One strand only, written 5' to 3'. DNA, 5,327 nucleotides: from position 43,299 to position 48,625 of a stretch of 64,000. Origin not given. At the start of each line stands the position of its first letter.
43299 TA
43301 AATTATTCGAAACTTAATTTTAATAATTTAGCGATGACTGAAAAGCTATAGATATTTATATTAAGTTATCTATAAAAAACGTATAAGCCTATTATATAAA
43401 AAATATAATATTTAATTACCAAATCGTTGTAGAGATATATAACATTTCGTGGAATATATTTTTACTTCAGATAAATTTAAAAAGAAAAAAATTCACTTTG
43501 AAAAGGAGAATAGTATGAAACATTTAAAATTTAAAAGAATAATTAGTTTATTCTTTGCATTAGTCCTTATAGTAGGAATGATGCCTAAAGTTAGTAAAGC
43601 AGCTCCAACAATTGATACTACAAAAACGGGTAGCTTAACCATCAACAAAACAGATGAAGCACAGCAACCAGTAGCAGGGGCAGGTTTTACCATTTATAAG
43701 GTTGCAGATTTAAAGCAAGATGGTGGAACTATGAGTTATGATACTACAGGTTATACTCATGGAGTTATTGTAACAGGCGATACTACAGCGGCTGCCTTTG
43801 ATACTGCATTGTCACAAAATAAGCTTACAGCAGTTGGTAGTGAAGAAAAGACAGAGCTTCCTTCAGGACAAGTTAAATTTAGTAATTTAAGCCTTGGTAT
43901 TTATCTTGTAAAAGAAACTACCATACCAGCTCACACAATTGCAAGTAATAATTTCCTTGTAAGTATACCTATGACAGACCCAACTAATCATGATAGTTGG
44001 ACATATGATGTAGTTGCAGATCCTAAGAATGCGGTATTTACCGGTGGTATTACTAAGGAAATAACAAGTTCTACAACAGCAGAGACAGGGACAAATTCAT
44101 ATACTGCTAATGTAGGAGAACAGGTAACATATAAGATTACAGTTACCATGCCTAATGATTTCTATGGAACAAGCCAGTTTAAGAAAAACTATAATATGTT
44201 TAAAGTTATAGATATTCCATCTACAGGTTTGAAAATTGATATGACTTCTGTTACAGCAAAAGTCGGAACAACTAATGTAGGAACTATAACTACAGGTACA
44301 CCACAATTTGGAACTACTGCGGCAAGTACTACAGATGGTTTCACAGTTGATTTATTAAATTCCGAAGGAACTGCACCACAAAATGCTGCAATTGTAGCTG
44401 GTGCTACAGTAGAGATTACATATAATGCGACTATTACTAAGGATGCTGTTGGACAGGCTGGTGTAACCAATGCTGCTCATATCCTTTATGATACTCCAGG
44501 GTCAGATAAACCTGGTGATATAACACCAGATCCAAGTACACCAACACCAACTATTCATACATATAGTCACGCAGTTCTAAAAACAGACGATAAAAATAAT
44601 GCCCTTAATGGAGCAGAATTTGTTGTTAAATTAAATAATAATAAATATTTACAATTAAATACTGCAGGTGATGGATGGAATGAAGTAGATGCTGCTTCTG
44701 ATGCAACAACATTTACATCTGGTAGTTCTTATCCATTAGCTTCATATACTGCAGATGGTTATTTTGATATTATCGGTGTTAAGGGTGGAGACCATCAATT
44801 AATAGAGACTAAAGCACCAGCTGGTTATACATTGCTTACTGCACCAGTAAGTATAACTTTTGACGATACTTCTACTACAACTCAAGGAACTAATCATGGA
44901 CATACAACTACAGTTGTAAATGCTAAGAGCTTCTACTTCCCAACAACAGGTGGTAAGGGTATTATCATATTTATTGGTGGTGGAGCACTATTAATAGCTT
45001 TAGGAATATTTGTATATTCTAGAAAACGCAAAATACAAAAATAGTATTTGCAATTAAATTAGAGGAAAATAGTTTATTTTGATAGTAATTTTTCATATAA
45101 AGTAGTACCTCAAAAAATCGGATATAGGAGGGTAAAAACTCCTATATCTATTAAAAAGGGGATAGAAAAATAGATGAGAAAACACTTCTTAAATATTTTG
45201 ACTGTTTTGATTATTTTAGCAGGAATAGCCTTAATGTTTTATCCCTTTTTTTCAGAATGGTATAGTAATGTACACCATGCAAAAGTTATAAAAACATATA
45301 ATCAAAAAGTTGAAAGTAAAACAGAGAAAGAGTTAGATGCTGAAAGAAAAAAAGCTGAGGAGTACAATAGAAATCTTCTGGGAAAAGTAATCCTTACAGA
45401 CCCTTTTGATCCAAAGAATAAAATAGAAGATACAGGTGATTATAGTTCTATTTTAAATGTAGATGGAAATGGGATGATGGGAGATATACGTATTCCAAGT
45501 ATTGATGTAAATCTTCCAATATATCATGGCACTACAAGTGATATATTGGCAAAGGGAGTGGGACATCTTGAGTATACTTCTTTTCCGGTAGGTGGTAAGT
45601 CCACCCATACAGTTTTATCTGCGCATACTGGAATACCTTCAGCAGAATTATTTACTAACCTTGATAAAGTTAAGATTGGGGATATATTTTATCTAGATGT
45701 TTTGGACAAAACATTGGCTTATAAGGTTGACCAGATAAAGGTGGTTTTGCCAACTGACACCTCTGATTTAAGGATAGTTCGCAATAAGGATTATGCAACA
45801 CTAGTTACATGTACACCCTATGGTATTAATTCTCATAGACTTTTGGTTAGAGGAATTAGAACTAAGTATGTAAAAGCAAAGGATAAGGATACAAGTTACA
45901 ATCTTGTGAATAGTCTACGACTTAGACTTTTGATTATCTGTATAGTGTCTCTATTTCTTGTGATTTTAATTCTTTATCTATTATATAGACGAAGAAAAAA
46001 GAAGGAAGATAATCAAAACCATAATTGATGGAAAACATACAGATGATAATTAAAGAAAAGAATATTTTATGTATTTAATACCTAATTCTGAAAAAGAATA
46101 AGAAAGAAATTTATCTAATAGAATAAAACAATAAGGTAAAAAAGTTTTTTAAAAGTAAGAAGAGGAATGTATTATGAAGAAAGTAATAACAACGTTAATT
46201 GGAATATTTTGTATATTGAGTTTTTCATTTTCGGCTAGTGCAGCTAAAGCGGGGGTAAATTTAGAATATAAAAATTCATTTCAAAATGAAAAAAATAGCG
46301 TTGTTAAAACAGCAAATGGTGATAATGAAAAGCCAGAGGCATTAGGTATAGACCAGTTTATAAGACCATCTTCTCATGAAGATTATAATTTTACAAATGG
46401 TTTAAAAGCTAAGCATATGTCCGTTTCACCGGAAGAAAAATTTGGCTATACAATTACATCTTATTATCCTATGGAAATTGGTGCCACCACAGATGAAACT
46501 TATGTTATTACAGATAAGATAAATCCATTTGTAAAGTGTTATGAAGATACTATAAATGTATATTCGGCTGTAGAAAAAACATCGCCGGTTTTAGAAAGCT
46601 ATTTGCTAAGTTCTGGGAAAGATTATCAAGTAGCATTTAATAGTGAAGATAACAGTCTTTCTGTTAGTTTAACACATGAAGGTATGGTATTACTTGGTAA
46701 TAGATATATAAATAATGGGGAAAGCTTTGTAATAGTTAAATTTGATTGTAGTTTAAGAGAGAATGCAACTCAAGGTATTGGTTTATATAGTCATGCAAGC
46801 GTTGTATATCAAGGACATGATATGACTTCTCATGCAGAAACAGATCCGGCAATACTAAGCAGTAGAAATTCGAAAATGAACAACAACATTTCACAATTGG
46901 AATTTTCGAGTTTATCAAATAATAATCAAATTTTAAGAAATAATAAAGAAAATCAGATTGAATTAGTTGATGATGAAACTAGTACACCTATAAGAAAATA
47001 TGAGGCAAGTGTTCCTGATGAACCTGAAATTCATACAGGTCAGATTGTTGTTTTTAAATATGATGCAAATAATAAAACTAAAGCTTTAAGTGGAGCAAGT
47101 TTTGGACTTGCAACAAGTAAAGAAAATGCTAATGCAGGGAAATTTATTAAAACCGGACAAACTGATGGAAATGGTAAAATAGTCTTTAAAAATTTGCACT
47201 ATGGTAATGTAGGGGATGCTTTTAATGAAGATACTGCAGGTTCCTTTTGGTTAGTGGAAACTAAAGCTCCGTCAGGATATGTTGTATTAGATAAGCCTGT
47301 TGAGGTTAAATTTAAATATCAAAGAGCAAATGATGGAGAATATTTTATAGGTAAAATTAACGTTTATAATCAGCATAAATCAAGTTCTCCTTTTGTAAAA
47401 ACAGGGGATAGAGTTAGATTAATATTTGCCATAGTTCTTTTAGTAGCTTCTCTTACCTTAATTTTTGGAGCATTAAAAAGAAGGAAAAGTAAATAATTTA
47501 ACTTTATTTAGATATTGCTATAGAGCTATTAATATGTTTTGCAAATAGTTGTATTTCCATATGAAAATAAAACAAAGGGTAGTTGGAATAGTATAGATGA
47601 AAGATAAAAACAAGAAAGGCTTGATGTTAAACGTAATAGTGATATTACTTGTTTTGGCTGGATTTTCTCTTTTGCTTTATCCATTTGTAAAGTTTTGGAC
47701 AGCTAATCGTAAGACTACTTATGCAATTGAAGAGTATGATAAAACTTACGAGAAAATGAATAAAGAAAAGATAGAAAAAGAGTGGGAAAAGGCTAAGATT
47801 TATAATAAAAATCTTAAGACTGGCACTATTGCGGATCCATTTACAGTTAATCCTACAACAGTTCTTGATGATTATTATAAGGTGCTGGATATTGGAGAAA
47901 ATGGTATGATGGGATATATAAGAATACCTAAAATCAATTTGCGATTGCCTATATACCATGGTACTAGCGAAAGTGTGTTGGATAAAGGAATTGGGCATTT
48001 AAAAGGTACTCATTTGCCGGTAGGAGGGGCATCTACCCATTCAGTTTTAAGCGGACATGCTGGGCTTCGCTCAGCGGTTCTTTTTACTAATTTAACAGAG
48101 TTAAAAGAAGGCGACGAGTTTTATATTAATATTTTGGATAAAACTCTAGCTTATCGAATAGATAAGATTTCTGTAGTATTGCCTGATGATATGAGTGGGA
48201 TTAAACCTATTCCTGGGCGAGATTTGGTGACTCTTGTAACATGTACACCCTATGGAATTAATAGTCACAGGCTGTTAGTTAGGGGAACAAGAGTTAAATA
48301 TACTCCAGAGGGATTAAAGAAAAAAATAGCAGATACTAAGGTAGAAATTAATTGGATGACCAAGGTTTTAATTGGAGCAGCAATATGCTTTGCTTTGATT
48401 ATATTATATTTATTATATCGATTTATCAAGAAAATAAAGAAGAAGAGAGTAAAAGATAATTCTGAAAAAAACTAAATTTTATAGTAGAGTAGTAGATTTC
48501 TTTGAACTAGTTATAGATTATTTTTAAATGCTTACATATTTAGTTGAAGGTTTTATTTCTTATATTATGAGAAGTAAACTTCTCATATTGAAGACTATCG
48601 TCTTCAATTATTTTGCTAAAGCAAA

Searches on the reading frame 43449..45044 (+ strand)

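Call 4: search_protein_families(library=pfam, proteins=[window:43449-45044:+], max_evalue=0.1)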
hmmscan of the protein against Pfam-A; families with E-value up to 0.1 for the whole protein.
window:43449-45044:+ (531 aa): 4 families
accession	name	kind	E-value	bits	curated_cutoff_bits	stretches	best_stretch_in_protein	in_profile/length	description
PF17802.7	SpaA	-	5.4e-18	65.4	23.1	2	375-478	4-83/91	Prealbumin-like fold domain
PF16569.11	GramPos_pilinBB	-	1.6e-10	42.3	30.5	1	222-347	1-112/116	Gram-positive pilin backbone subunit 2, Cna-B-like domain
PF16555.11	GramPos_pilinD1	-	1.2e-09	39.3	23.1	1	56-194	21-159/160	Gram-positive pilin subunit D1, N-terminal domain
PF00746.26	Gram_pos_anchor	-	0.00015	22.1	20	1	498-530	10-42/43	LPXTG cell wall anchor motif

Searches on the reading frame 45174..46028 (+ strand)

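Call 77: search_protein_families(library=pfam, proteins=[window:45174-46028:+], max_evalue=0.01)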
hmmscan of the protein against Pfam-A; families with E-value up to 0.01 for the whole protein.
window:45174-46028:+ (284 aa): 2 families
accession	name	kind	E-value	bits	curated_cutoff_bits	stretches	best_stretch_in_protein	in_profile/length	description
PF04203.18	Sortase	-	4.8e-25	88.2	26.6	1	105-227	1-122/125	Sortase domain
PF19762.4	DUF6249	-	0.0045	17.4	33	0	253-277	5-29/104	Domain of unknown function (DUF6249)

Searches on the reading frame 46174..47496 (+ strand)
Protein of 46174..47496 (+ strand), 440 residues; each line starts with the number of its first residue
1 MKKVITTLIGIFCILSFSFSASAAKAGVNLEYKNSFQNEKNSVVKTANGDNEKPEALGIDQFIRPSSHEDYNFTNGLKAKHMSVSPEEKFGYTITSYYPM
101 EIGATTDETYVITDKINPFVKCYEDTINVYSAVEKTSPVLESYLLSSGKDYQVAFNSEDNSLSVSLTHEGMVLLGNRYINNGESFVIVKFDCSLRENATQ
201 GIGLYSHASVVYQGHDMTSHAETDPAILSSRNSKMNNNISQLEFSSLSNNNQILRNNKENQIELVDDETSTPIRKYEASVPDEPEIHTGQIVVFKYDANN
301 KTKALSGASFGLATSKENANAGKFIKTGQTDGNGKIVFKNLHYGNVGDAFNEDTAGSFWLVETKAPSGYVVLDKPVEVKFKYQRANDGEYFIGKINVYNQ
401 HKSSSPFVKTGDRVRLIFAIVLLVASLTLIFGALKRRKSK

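Call 4: search_protein_families(library=pfam, proteins=[window:46174-47496:+], max_evalue=0.1)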
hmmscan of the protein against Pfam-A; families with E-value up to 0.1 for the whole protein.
window:46174-47496:+ (440 aa): 2 families
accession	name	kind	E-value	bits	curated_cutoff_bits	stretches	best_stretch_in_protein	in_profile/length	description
PF17802.7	SpaA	-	3.4e-11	43.6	23.1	2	290-345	2-53/91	Prealbumin-like fold domain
PF18768.7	RNPP_C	-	0.022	14.7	26.5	1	107-191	86-177/213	RNPP family C-terminal domain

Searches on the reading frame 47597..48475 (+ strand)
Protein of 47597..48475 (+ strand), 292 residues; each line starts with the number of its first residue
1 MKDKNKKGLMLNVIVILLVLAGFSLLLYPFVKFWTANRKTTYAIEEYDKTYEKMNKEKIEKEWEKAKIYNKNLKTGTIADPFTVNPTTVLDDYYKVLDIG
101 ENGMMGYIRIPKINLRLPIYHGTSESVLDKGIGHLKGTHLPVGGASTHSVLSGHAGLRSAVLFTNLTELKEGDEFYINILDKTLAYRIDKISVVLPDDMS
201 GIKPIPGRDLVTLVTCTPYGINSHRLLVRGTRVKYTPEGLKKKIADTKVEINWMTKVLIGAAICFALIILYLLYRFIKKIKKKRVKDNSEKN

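Call 77: search_protein_families(library=pfam, proteins=[window:47597-48475:+], max_evalue=0.01)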
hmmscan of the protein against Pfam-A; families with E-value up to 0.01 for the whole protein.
window:47597-48475:+ (292 aa): 2 families
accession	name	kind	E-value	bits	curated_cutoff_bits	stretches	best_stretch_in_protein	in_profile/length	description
PF04203.18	Sortase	-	2.3e-26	92.4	26.6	1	108-233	1-125/125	Sortase domain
PF20456.3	DUF6709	-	0.00025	20.6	27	0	12-77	187-251/339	Family of unknown function (DUF6709)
